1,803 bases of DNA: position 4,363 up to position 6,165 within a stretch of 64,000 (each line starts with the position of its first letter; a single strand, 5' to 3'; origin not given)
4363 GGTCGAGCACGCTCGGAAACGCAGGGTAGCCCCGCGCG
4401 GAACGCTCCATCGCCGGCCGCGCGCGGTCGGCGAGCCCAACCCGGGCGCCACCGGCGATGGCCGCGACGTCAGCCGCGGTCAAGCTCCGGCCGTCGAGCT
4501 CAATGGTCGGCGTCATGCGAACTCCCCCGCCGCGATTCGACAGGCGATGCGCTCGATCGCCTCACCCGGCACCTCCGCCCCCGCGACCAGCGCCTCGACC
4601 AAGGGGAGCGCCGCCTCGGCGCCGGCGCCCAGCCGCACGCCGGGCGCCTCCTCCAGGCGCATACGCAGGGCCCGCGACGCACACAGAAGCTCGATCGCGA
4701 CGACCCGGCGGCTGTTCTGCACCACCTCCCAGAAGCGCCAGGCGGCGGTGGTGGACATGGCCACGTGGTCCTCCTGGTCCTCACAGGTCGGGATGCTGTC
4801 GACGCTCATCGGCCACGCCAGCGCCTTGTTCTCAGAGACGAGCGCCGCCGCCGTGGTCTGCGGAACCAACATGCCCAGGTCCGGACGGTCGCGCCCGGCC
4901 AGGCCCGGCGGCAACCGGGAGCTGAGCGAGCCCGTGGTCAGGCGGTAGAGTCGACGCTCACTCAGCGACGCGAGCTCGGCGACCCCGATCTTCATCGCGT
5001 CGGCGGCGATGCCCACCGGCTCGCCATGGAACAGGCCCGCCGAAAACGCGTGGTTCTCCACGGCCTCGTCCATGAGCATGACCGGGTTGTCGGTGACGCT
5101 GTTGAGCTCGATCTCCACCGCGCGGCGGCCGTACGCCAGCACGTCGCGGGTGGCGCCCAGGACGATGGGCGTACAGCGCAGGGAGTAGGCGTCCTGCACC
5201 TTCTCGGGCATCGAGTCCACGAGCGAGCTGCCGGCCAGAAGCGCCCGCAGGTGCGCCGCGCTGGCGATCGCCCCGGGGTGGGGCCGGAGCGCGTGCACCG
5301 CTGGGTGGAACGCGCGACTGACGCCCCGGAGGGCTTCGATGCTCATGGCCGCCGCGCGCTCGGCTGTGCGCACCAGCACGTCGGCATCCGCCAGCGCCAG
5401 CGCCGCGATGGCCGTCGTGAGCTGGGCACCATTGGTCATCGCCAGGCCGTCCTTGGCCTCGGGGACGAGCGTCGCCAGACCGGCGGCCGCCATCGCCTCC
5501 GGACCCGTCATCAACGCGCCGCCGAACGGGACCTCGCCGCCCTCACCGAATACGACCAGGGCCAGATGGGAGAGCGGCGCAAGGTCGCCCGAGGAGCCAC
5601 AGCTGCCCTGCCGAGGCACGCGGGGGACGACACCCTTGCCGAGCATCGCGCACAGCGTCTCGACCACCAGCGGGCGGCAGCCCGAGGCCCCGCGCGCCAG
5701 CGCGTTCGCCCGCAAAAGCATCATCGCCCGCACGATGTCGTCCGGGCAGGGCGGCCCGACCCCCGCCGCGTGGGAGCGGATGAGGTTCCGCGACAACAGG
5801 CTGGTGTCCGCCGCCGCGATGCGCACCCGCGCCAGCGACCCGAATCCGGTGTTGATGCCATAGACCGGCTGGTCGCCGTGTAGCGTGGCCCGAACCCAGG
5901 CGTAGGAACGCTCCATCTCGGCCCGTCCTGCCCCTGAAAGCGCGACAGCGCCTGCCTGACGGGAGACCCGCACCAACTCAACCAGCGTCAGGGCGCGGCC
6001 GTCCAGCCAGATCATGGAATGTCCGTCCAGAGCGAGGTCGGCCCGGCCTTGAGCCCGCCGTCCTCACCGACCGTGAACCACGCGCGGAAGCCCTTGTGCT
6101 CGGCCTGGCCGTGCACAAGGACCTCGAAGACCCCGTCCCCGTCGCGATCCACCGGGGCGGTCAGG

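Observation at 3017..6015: Translationally coupled HAL/PAL-family pair: one SSG-triad enzyme plus one pseudo-enzyme with AAG and no NTGFG motif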

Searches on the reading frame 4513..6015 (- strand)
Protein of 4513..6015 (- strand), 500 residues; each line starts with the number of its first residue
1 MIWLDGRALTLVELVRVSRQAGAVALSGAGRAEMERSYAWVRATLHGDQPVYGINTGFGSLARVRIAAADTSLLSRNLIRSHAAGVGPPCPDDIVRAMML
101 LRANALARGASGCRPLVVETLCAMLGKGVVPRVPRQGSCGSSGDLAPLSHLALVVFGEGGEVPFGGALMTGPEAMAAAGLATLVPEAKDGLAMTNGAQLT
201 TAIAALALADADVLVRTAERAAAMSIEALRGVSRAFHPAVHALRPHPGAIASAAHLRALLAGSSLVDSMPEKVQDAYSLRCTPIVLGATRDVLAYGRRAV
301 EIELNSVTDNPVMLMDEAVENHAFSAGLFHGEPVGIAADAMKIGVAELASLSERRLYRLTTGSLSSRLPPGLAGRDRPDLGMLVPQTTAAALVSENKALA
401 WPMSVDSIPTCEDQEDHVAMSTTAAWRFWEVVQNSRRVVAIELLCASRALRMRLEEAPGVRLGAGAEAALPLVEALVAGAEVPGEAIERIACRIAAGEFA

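Call 6: search_protein_families(library=pfam, proteins=[window:4513-6015:-])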
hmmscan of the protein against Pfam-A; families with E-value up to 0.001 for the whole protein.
window:4513-6015:- (500 aa): 1 family
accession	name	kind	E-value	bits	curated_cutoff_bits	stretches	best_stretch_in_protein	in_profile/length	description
PF00221.24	Lyase_aromatic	-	2.3e-164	547.9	27.3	1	9-463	1-454/466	Aromatic amino acid lyase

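Call 7: search_protein_families(library=ncbifam, proteins=[window:4513-6015:-])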
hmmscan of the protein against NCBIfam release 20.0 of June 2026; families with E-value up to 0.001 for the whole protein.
window:4513-6015:- (500 aa): 8 families
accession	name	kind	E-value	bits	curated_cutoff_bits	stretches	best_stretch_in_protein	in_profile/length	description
NF006871.0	PRK09367.1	subfamily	1.7e-162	541.7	524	1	2-464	4-463/505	histidine ammonia-lyase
TIGR01225.1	hutH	equivalog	4.5e-157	523.6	539.15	1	3-459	2-455/506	histidine ammonia-lyase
TIGR03832.1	Tyr_2_3_mutase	equivalog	2.1e-95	320.1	501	1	4-453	1-466/507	tyrosine 2,3-aminomutase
TIGR04475.1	Phe_D_beta_mut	equivalog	7.8e-93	311.8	800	1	6-456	7-472/510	phenylalanine aminomutase (D-beta-phenylalanine forming)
NF053541.1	FlxA_rubin_TAL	equivalog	3.2e-83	279.9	700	1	11-452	3-454/498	flexirubin biosynthesis tyrosine ammonia-lyase FlxA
NF041222.1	BagA_FevW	exception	5.6e-71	239.7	1000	1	4-454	3-475/529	bagremycin/ferroverdin biosynthesis tyrosine ammonia-lyase BagA/FevW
TIGR01226.1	phe_am_lyase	equivalog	1.3e-70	238.6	519.15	1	2-405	33-453/680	phenylalanine ammonia-lyase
TIGR04473.1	taxol_Phe_23mut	exception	3.5e-47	161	1250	1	22-457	49-502/687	phenylalanine aminomutase (L-beta-phenylalanine forming)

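Call 8: search_solved_structures(query=window:4513-6015:-, show_alignments=2, max_evalue=1e-20)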
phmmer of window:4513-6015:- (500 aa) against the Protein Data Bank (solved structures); distinct sequences matched with E-value up to 1e-20: 39.
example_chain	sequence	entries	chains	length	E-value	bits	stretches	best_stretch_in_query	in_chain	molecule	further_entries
1gkm_B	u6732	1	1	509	2.6e-99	336.4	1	8-455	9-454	Histidine ammonia-lyase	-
1gkj_A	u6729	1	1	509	9e-99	334.6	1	8-455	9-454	HISTIDINE AMMONIA-LYASE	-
1gk3_A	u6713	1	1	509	4.8e-98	332.2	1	8-455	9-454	HISTIDINE AMMONIA-LYASE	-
1eb4_A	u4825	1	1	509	5.7e-98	332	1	8-455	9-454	HISTIDINE AMMONIA-LYASE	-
1gk2_A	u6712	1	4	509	7e-98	331.7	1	8-455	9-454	HISTIDINE AMMONIA-LYASE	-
1b8f_A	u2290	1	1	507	5e-96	325.6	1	8-455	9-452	Histidine ammonia-lyase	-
7tqr_A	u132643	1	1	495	6.8e-96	325.1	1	1-452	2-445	Probable histidine ammonia-lyase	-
6v6h_A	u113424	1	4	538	4.1e-80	273.1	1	3-450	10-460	Histidine ammonia-lyase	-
2qve_A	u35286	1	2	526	1e-70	242.2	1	3-499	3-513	Tyrosine Aminomutase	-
2rjr_A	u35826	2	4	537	1.1e-70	242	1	3-499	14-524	Tyrosine aminomutase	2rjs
2ohy_A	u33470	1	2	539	1.1e-70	242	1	3-499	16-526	Tyrosine aminomutase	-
3kdy_A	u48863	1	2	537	1.2e-70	241.9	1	3-499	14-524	Histidine ammonia-lyase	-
3kdz_A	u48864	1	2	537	3.9e-70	240.2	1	3-499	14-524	Histidine ammonia-lyase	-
3unv_A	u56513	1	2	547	7.5e-65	222.8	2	5-267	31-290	AdmH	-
3czo_A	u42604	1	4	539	2.1e-58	201.5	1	6-414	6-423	Histidine ammonia-lyase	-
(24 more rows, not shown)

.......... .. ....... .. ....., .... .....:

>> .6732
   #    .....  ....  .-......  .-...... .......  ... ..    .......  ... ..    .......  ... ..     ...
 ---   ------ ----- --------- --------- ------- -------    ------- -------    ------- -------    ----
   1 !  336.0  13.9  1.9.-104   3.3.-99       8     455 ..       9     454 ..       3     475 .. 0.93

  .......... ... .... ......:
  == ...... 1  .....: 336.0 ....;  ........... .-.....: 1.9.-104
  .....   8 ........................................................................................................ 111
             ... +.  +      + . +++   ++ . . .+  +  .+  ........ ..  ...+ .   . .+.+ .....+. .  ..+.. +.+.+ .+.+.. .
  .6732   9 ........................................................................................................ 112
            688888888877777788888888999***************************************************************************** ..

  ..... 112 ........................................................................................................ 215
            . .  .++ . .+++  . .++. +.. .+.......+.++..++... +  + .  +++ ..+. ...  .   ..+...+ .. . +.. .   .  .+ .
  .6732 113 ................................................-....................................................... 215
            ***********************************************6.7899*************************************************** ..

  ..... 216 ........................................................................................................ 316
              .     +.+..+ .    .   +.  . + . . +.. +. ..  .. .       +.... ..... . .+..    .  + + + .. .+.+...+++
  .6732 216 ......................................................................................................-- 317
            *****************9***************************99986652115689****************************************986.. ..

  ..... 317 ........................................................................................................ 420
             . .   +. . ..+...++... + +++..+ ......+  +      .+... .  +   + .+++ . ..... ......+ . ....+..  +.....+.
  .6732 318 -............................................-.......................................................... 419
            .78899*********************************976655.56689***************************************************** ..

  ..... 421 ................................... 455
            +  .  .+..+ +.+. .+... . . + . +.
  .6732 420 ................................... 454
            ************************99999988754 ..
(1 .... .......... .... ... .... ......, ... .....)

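Call 13: search_protein_families(library=padloc, proteins=[window:4513-6015:-], max_evalue=0.01)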
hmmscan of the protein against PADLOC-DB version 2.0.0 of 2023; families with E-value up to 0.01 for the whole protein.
window:4513-6015:- (500 aa): 0 families

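Call 34: find_homologous_proteins(query=window:4513-6015:-, max_evalue=1e-30)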
Query window:4513-6015:- (500 aa): 7952 proteins with E <= 1e-30 among 8000 candidates; the best 120 are listed.
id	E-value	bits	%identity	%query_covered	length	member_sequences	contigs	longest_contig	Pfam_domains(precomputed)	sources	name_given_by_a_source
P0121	0.0e+0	1062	100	100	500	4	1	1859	PF00221.25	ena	-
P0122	7.0e-296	999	94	100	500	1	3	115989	PF00221.25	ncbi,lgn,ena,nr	ncbi:MAG: histidine ammonia-lyase [Myxococcales bacterium]|nr:histidine ammonia-lyase [Myxococcales 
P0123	8.9e-255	864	81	100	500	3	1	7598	PF00221.25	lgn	-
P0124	1.9e-254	863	82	100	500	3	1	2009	PF00221.25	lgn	-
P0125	9.1e-254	861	83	100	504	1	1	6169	PF00221.25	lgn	-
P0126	1.2e-251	854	83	100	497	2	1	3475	PF00221.25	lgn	-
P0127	1.2e-251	854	81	96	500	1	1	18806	PF00221.25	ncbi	-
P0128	1.7e-251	853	82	100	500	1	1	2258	PF00221.25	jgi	jgi:histidine ammonia-lyase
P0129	6.7e-250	848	82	100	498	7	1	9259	PF00221.25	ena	-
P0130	3.8e-247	839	84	92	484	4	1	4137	PF00221.25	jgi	jgi:histidine ammonia-lyase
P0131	1.8e-246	836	81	100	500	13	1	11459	PF00221.25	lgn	-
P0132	3.4e-242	822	80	100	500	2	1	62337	PF00221.25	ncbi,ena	-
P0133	1.5e-230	784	76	100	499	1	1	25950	PF00221.25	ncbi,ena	-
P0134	2.2e-229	780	76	100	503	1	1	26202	PF00221.25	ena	-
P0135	2.4e-228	777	75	100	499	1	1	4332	PF00221.25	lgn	-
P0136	1.6e-225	767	75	100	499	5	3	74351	PF00221.25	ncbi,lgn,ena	-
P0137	2.3e-225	767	76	96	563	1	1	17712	PF00221.25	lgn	-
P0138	4.0e-224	763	75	99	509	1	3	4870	PF00221.25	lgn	-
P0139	1.8e-222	757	75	99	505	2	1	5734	PF00221.25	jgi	jgi:histidine ammonia-lyase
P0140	1.9e-219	747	74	98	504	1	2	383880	PF00221.25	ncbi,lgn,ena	-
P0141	6.1e-219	746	73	99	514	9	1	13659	PF00221.25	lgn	-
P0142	2.2e-218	744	73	98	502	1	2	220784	PF00221.25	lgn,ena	-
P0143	4.3e-218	743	73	99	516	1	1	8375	PF00221.25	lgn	-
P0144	7.4e-217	739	72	99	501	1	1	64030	PF00221.25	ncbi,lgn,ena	-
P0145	1.9e-216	738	73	99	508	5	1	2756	PF00221.25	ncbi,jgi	jgi:histidine ammonia-lyase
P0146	2.1e-216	737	73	99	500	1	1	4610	PF00221.25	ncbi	ncbi:MAG: HAL/PAL/TAL family ammonia-lyase [Myxococcota bacterium]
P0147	2.5e-216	737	74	97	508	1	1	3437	PF00221.25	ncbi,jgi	jgi:histidine ammonia-lyase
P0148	4.8e-216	736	73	99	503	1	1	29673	PF00221.25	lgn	-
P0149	6.4e-216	736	71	99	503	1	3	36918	PF00221.25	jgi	-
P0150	6.5e-216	736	73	100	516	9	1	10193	PF00221.25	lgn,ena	-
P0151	9.1e-216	735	73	100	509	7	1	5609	PF00221.25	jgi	jgi:histidine ammonia-lyase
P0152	9.8e-214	729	73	98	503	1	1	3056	PF00221.25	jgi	jgi:histidine ammonia-lyase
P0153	1.2e-213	728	72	99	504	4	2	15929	PF00221.25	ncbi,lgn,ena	-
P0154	1.4e-213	728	72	99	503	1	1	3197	PF00221.25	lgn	-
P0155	1.0e-212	725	75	92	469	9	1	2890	PF00221.25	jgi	jgi:histidine ammonia-lyase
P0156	2.7e-212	724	72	99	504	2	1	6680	PF00221.25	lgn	-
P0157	1.7e-211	721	69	99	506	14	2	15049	PF00221.25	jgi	jgi:histidine ammonia-lyase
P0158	2.0e-211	721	70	99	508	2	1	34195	PF00221.25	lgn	-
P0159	2.3e-209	714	71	99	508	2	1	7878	PF00221.25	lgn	-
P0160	5.8e-208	710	71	99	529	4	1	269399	PF00221.25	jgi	jgi:histidine ammonia-lyase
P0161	6.3e-208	709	78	87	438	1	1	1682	PF00221.25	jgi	jgi:histidine ammonia-lyase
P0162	8.1e-208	709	71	100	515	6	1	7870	PF00221.25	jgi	jgi:histidine ammonia-lyase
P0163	3.4e-207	707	71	100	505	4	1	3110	PF00221.25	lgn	-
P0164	7.7e-207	706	69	98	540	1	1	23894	PF00221.25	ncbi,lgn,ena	-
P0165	3.7e-206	704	69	99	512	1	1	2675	PF00221.25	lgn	-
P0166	6.4e-206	703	69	98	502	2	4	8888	PF00221.25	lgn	-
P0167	2.5e-205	701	70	99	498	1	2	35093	PF00221.25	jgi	jgi:histidine ammonia-lyase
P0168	1.9e-204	698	68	99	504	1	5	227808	PF00221.25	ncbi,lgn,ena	-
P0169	2.0e-202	691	69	99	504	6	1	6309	PF00221.25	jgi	-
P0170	2.9e-202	691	71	98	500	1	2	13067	PF00221.25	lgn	-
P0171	5.2e-201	687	71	96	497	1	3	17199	PF00221.25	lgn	-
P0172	1.7e-199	682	68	99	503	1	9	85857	PF00221.25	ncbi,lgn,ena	-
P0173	2.7e-199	681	69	95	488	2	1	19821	PF00221.25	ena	-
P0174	3.5e-199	681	70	96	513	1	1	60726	PF00221.25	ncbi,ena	-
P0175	1.8e-198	678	71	93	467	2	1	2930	PF00221.25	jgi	jgi:histidine ammonia-lyase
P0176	2.7e-198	678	66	99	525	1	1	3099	PF00221.25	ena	-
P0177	8.4e-198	676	69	98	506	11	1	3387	PF00221.25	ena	-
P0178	1.3e-196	672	73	89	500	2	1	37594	PF00221.25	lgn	-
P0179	8.4e-194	663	65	100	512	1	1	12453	PF00221.25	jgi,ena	-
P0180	9.3e-193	659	65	99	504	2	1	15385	PF00221.25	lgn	-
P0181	1.6e-192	659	67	98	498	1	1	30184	PF00221.25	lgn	-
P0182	4.8e-191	654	66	98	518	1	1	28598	PF00221.25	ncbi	-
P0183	9.7e-191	653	67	99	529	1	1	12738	PF00221.25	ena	-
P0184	2.3e-190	652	66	100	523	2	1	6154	PF00221.25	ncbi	-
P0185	9.8e-190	649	66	99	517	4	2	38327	PF00221.25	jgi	jgi:histidine ammonia-lyase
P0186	4.1e-189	647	64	99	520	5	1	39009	PF00221.25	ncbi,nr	ncbi:MAG: histidine ammonia-lyase [Myxococcota bacterium]|nr:histidine ammonia-lyase [Myxococcota ba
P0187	1.8e-188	645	65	99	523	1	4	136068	PF00221.25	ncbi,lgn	-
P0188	2.2e-188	645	66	99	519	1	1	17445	PF00221.25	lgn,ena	-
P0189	4.6e-188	644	65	99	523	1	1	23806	PF00221.25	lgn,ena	-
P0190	6.8e-188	643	67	93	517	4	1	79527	PF00221.25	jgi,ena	-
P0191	7.3e-188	643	65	98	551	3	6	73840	PF00221.25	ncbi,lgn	-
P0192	7.3e-188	643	65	99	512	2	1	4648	PF00221.25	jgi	-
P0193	8.2e-188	643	64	99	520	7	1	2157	PF00221.25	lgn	-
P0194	1.7e-187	642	65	99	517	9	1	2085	PF00221.25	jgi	-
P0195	2.3e-187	642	66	93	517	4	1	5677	PF00221.25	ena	-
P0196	2.8e-187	641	65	98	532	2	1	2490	PF00221.25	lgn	-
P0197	2.9e-187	641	63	99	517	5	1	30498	PF00221.25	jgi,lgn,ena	-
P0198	2.9e-187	641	65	99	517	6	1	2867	PF00221.25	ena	-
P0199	3.1e-187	641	65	99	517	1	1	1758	PF00221.25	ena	-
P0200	4.3e-187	641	67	92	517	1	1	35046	PF00221.25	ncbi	-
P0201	1.1e-186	639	65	99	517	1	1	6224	PF00221.25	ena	-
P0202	1.2e-186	639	64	99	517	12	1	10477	PF00221.25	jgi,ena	-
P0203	1.5e-186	639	65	99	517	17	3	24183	PF00221.25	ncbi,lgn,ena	-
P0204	1.7e-186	639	64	100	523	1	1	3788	PF00221.25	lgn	-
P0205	2.0e-186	639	67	92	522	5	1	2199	PF00221.25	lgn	-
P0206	2.6e-186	638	64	100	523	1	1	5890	PF00221.25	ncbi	ncbi:MAG: histidine ammonia-lyase [Myxococcota bacterium]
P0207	3.3e-186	638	65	99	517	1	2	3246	PF00221.25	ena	-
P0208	3.4e-186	638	64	100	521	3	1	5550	PF00221.25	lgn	-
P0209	7.1e-186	637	65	99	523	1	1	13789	PF00221.25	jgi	-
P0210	8.3e-186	636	66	99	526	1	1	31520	PF00221.25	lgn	-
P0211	1.1e-185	636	65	99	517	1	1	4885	PF00221.25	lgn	-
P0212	1.2e-185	636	65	99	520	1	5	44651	PF00221.25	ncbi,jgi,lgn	jgi:histidine ammonia-lyase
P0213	2.3e-185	635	65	99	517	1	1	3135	PF00221.25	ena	-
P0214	4.6e-185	634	64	100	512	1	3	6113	PF00221.25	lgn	-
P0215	7.6e-185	633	64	100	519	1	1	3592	PF00221.25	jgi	-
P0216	1.5e-184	632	64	100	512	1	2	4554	PF00221.25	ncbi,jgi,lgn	ncbi:MAG: histidine ammonia-lyase [Myxococcota bacterium]|jgi:histidine ammonia-lyase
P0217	1.5e-184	632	63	100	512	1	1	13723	PF00221.25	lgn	-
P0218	2.2e-184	632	64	99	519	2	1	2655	PF00221.25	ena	-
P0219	2.7e-184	632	59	100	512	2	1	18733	PF00221.25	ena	-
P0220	4.0e-184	631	64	99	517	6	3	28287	PF00221.25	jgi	jgi:histidine ammonia-lyase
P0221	5.7e-184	630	64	98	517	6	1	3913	PF00221.25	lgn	-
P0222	5.9e-184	630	65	99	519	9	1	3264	PF00221.25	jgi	jgi:histidine ammonia-lyase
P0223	6.1e-184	630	65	97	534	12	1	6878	PF00221.25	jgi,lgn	jgi:histidine ammonia-lyase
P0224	6.9e-184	630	65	98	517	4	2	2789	PF00221.25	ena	-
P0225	8.8e-184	630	63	99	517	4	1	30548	PF00221.25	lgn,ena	-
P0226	1.2e-183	629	62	99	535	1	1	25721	PF00221.25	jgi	jgi:histidine ammonia-lyase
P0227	1.2e-183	629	63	99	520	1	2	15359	PF00221.25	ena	-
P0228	1.5e-183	629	61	98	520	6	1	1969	PF00221.25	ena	-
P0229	1.6e-183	629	63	99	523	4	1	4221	PF00221.25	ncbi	-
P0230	1.9e-183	629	60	99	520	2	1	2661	PF00221.25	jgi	jgi:histidine ammonia-lyase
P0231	5.1e-183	627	63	99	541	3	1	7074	PF00221.25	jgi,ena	-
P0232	5.5e-183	627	64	99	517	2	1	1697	PF00221.25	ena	-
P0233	5.8e-183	627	59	100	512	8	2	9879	PF00221.25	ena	-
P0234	9.5e-183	626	67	95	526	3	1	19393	PF00221.25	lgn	-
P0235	1.3e-182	626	64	99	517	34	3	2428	PF00221.25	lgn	-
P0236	1.4e-182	626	65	99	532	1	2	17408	PF00221.25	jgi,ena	-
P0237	2.1e-182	625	62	99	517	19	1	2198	PF00221.25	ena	-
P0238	2.4e-182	625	64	100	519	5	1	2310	PF00221.25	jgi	jgi:histidine ammonia-lyase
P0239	2.5e-182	625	64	99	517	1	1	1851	PF00221.25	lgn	-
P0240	3.1e-182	625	64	97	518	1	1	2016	PF00221.25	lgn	-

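Call 86: find_encoding_contigs(protein=P0160, flank=5000, max_places=2)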
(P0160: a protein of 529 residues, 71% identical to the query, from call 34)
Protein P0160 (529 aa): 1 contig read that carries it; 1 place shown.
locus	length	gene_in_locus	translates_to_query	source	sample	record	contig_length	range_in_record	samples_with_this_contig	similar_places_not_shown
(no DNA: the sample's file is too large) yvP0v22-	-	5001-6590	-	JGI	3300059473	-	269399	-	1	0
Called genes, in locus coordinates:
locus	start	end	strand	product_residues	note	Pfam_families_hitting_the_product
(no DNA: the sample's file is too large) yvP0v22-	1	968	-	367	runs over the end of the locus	PF16697:Yop-YscD_cpl, PF00498:FHA, PF00563:EAL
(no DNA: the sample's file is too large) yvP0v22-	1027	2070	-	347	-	PF13439:Glyco_transf_4 (weak), PF13692:Glyco_trans_1_4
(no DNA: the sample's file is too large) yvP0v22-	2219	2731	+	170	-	PF00160:Pro_isomerase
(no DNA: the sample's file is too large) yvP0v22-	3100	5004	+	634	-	PF01145:Band_7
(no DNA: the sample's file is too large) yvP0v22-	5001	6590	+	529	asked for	PF00221:Lyase_aromatic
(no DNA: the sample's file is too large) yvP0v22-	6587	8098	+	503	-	PF00221:Lyase_aromatic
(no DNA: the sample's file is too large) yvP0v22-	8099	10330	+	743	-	PF13191:AAA_16 (faint), PF13401:AAA_22 (faint), PF07724:AAA_2, PF00004:AAA, PF07728:AAA_5, PF10431:ClpB_D2-small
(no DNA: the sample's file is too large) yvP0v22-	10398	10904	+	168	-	-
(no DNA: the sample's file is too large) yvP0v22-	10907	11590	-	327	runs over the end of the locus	PF04055:Radical_SAM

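Call 87: find_encoding_contigs(protein=P0168, flank=4000, max_places=1)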
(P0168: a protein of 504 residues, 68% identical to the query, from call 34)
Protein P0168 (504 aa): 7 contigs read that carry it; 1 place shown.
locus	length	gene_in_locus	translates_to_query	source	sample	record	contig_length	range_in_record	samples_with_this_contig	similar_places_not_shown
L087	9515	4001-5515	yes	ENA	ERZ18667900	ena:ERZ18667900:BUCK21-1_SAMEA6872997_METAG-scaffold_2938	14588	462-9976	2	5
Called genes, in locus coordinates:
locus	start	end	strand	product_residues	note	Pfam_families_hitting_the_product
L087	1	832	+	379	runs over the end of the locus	PF01734:Patatin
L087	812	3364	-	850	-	PF00690:Cation_ATPase_N, PF00122:E1-E2_ATPase, PF13246:Cation_ATPase, PF00702:Hydrolase, PF00689:Cation_ATPase_C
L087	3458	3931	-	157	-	PF02915:Rubrerythrin (faint)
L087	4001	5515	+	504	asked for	PF00221:Lyase_aromatic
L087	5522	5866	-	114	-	-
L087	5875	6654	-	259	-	PF13489:Methyltransf_23, PF01209:Ubie_methyltran, PF13847:Methyltransf_31, PF08241:Methyltransf_11, PF08242:Methyltransf_12, PF13649:Methyltransf_25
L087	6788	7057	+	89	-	-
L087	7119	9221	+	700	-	PF00009:GTP_EFTU, PF03144:GTP_EFTU_D2, PF22042:EF-G_D2, PF14492:EFG_III, PF16658:RF3_C (weak), PF03764:EFG_IV, PF00679:EFG_C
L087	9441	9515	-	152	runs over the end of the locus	-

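Call 88: find_encoding_contigs(protein=P0191, flank=4000, max_places=1)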
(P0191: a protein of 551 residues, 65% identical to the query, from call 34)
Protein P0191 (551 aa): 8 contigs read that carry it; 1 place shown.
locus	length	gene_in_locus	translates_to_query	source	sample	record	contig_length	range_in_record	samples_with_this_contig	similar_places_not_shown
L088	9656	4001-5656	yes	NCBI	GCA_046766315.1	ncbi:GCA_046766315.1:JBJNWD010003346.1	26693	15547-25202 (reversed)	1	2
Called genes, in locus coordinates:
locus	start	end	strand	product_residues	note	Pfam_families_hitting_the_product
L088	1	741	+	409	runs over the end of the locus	-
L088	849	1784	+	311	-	PF00520:Ion_trans, PF08016:PKD_channel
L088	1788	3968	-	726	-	PF00884:Sulfatase, PF01663:Phosphodiest, PF13432:TPR_16 (faint), PF13428:TPR_14 (faint), PF14559:TPR_19 (faint)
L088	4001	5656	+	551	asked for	PF00221:Lyase_aromatic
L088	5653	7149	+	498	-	PF00221:Lyase_aromatic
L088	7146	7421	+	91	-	PF01541:GIY-YIG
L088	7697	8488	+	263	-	PF07705:CARDB (faint)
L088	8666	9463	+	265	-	-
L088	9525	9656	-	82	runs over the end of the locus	PF05154:TM2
